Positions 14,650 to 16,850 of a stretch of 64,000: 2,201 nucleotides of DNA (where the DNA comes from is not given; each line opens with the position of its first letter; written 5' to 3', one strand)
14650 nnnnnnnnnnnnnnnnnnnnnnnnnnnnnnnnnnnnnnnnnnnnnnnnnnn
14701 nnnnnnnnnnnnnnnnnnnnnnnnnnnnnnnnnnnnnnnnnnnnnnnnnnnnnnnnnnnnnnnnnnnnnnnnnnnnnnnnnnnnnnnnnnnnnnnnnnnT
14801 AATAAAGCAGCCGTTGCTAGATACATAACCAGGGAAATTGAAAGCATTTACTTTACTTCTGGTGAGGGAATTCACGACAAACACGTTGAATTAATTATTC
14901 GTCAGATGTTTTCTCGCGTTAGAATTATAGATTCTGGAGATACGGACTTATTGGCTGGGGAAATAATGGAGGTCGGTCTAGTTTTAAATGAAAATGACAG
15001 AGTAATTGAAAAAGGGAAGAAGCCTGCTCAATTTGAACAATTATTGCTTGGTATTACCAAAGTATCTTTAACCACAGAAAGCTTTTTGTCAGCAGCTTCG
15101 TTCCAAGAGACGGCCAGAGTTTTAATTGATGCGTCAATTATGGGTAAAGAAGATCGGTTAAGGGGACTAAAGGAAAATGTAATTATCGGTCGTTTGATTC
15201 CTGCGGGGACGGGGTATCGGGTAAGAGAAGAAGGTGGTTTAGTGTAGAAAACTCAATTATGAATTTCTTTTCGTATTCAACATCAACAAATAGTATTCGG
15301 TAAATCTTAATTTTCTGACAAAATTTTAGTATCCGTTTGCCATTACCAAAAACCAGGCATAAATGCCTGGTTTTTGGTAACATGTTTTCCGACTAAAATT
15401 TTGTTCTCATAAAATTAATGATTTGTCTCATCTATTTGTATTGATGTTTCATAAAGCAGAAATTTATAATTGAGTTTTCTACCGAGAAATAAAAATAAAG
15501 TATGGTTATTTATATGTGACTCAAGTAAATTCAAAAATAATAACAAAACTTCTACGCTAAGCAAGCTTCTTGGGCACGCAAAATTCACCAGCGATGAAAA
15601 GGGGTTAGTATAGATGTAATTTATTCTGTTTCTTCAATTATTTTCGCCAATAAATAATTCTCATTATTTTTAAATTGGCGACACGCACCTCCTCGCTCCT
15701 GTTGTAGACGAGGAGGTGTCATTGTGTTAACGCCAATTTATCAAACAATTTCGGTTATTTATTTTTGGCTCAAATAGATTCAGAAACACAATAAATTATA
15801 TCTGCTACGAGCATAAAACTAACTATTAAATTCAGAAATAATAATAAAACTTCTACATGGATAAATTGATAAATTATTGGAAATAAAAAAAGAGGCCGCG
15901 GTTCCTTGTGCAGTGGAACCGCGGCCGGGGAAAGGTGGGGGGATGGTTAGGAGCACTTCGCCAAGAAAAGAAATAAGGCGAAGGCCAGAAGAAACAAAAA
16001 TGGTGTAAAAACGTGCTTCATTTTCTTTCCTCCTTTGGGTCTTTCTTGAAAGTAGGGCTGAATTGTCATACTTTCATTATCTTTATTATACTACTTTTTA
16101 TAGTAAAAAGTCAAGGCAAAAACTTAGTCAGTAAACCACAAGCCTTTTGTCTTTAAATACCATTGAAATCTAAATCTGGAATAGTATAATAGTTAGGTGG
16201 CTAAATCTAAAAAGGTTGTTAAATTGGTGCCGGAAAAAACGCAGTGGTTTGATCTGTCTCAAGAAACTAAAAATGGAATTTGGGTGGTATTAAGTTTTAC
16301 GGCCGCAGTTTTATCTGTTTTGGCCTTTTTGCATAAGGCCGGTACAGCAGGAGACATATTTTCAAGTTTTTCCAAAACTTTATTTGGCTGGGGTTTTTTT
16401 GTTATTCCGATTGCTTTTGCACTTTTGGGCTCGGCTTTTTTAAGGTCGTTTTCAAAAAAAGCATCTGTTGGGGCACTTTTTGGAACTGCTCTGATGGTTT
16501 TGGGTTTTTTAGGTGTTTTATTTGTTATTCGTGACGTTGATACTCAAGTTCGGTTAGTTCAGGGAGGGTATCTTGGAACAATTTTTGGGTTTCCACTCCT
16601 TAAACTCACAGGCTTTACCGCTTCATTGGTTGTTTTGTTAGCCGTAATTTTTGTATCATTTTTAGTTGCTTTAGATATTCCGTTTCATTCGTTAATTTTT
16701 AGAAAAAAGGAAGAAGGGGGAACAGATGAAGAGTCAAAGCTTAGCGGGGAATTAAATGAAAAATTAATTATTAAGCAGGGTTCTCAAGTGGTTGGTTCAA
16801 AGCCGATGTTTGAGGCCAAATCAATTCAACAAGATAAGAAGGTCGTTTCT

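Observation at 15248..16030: Complex 950-bp intergenic region after rpoC: 230-bp palindrome around the terminator, direct repeats, structured hairpins and a hidden 24-aa hydrophobic peptide gene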

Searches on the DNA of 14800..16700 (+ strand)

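Call 3: search_rna_families(source=window, start=14800, end=16700, threshold=evalue, max_evalue=10, show_alignments=3)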
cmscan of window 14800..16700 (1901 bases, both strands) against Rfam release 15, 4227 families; matches with E-value up to 10: 27.
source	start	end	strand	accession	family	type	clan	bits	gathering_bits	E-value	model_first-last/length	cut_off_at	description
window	15254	15381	+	RF02048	STnc30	Gene; sRNA;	-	28.4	120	0.052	1-132/132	no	Salmonella enterica conserved region STnc30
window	15288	15385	-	RF02434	SpF39_sRNA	Gene; sRNA;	-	28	60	0.65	1-109/109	no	Streptococcus sRNA SpF39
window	15303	15382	+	RF02059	STnc50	Gene; sRNA;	-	24.6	55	0.27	1-84/84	no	Salmonella enterica sRNA STnc40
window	15304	15377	+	RF01401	rseX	Gene; sRNA;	-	24.3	50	3.6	1-94/94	no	rseX Hfq binding RNA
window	15342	15381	-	RF03757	mir-6536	Gene; miRNA;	-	24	100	0.087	1-81/81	no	mir-6536 microRNA precursor family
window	16019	16099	-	RF03091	Clostridium-PBP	Gene; sRNA;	-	22.4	94.4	5.2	1-73/73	no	Clostridium-PBP RNA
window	15346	15440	+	RF03019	RT-16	Gene; sRNA;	-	21.5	50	2.5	1-158/158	no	RT-16 RNA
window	15347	15376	-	RF03664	MIR6288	Gene; miRNA;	-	21.3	74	0.44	1-92/92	no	MIR6288 microRNA precursor family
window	15228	15375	+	RF02384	FasX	Gene; sRNA;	-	19.9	100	1.8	1-205/205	no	FasX small RNA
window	15821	15929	+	RF02905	sRNA41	Gene; sRNA;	-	19.8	45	3.5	1-113/113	no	Archaeal Small RNA 41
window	15271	15385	+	RF00125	IS128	Gene; sRNA;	-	19.7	80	0.37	92-204/209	no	IS128 RNA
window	15672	15779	-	RF02905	sRNA41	Gene; sRNA;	-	19.1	45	5.2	1-113/113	no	Archaeal Small RNA 41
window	15289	15436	+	RF04134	MIR7504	Gene; miRNA;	-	18.8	83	5.5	1-124/124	no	MIR7504 microRNA precursor family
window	15328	15401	-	RF02572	babR_5UTR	Cis-reg;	-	18.8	93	6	1-134/134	no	Brucella babR 5'UTR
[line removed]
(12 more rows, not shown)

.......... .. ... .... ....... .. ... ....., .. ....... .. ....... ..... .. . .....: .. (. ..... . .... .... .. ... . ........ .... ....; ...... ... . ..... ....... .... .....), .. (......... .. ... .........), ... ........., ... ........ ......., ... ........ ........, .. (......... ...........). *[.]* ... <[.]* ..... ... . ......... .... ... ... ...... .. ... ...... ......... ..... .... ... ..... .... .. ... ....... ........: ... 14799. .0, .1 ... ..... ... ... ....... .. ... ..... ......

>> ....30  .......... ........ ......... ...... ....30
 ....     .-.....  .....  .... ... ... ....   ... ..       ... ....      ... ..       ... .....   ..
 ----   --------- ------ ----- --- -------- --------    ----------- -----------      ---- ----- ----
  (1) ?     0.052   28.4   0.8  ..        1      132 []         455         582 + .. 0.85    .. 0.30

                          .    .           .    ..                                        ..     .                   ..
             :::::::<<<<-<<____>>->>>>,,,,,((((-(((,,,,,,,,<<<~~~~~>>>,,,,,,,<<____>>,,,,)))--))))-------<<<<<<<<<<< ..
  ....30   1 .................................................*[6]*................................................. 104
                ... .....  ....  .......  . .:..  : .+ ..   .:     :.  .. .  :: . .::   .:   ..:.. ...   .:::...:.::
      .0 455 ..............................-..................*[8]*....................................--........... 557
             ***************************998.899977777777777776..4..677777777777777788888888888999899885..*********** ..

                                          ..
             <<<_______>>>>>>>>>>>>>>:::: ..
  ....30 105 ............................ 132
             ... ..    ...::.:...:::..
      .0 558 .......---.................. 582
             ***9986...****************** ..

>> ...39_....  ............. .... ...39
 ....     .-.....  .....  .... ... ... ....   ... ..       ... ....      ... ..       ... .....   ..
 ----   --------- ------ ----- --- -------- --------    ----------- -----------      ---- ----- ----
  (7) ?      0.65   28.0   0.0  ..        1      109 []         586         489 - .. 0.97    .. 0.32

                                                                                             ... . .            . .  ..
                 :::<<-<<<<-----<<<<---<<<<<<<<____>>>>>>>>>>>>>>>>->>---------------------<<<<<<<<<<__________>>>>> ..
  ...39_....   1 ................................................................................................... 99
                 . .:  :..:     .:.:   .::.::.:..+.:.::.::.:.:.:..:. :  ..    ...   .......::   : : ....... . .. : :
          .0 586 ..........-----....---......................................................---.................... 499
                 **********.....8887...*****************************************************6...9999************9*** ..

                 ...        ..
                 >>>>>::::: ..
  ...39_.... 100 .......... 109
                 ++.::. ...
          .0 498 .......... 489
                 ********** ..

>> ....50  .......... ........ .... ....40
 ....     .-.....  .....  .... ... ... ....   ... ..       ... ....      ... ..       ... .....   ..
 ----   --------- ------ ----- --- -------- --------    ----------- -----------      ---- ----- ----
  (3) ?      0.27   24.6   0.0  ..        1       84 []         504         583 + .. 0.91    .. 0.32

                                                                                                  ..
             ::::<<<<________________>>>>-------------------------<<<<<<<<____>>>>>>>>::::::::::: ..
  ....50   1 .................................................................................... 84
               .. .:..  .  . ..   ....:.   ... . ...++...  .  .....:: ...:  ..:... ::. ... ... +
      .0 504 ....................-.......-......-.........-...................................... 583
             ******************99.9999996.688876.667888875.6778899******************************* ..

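Call 62: search_dna_similar(query=window:15240-16200:+, collection=plasmids, mode=distant, max_evalue=0.001, max_rows=10)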
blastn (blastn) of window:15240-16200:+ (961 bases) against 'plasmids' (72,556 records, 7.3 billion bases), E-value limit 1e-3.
No match.

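Call 63: search_dna_similar(query=window:15240-16200:+, collection=phages, mode=distant, max_evalue=0.001, max_rows=10)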
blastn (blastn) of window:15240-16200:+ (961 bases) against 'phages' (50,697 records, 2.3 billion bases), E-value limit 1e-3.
No match.
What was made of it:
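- Tried and rejected: The whole spacer against plasmid and phage records gave no match (calls 62, 63).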

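Call 97: search_with_rna_model(model_id=R1, source=window, start=15000, end=16400, filters=off, max_evalue=10, show_alignments=2)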
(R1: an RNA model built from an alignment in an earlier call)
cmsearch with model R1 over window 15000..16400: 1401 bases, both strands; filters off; matches with E-value up to 10: 26.
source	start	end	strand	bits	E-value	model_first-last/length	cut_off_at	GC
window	15612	15802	-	51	1.6e-13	1-203/203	no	0.32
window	15247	15478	-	15.6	0.00027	1-203/203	no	0.27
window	15342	15382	+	13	0.0013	1-203/203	no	0.37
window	15890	15931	+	6.8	0.052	1-203/203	no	0.69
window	15889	15930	-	5.7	0.1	1-203/203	no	0.69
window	15608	15808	+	5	0.15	1-203/203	no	0.32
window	16312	16351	+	3.2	0.46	1-203/203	no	0.47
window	15045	15064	+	1.9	0.98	1-203/203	no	0.35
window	15493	15555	-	1.8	1.1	1-203/203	no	0.21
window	16046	16078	+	1.4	1.4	1-203/203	no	0.33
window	16043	16079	-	1.3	1.4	1-203/203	no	0.32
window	16361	16384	+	1.2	1.5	1-203/203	no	0.21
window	15494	15556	+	1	1.8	1-203/203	no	0.22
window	16360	16383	-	0.9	1.8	1-203/203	no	0.21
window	16110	16157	+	0.8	2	1-203/203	no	0.35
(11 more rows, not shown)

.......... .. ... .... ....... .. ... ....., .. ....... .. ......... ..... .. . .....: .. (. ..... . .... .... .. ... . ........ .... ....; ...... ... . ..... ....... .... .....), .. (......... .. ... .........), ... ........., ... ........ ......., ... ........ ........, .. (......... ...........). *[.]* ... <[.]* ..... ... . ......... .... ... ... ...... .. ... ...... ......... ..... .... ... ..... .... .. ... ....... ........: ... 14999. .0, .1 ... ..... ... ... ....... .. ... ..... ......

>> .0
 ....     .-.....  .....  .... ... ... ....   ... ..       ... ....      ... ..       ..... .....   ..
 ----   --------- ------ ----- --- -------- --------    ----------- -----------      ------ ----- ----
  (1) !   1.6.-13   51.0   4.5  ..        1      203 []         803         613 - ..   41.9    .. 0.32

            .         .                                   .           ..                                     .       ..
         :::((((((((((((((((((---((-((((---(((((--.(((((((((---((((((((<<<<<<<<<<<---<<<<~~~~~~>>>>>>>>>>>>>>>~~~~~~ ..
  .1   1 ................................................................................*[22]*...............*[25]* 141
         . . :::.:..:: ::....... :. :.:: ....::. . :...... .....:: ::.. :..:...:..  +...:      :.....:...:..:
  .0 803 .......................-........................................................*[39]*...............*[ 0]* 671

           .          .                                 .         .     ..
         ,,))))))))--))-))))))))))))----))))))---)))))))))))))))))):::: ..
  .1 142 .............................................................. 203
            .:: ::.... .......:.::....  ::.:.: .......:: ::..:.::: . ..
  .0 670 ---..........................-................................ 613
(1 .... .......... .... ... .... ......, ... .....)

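Call 109: search_with_rna_model(model_id=R2, source=window, start=15000, end=16400, filters=off, max_evalue=1, show_alignments=3)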
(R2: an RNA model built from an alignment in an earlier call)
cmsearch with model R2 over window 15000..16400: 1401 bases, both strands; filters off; matches with E-value up to 1: 9.
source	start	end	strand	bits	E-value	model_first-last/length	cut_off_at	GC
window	15612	15802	-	110.9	5.7e-27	1-203/203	no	0.32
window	15247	15478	-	27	1.5e-06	1-203/203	no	0.27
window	15613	15803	+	24.6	6e-06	1-203/203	no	0.32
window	15342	15382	+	14.8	0.0015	1-203/203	no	0.37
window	15889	15930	-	6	0.2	1-203/203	no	0.69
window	15890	15931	+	5.4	0.27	1-203/203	no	0.69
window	15493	15555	-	3.7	0.73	1-203/203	no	0.21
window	16312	16351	+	3.6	0.78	1-203/203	no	0.47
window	15494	15556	+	3.5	0.81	1-203/203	no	0.22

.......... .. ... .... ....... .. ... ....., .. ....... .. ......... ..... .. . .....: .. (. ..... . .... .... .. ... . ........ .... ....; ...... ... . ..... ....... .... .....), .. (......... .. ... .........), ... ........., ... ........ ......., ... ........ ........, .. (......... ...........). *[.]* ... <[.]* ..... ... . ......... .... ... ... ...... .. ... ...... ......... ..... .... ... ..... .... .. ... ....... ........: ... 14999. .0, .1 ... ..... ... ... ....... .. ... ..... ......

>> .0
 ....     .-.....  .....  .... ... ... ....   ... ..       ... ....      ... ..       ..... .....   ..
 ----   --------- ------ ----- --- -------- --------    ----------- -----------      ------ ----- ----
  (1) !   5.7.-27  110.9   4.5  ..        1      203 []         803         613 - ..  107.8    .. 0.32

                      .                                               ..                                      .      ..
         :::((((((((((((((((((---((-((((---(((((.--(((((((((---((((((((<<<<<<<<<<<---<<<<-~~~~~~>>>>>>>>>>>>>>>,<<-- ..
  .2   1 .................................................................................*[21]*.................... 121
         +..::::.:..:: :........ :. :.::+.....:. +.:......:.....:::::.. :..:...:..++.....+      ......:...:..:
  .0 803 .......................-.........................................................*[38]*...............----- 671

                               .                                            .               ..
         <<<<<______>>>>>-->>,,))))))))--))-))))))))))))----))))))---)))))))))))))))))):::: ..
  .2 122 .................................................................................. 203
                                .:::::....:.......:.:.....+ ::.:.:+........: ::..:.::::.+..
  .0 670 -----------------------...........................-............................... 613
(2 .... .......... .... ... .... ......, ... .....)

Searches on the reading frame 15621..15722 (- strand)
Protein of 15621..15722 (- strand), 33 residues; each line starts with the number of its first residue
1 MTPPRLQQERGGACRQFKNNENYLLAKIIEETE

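Call 23: find_encoding_contigs(protein=window:15621-15722:-, flank=3000, max_places=10)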
Protein window:15621-15722:- (33 aa): 2 contigs read that carry it; 2 places shown.
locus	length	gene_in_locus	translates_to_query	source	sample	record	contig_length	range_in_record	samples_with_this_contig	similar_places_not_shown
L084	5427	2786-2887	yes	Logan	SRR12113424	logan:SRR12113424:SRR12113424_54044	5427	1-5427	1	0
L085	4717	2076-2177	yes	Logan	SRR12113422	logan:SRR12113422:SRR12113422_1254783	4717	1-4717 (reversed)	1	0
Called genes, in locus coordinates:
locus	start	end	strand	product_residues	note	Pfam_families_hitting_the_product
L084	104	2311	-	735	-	PF13491:FtsK_4TM (weak), PF17854:FtsK_alpha, PF01580:FtsK_SpoIIIE, PF09397:FtsK_gamma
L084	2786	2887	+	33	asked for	-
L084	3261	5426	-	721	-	?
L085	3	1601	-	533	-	?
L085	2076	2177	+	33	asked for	-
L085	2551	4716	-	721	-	?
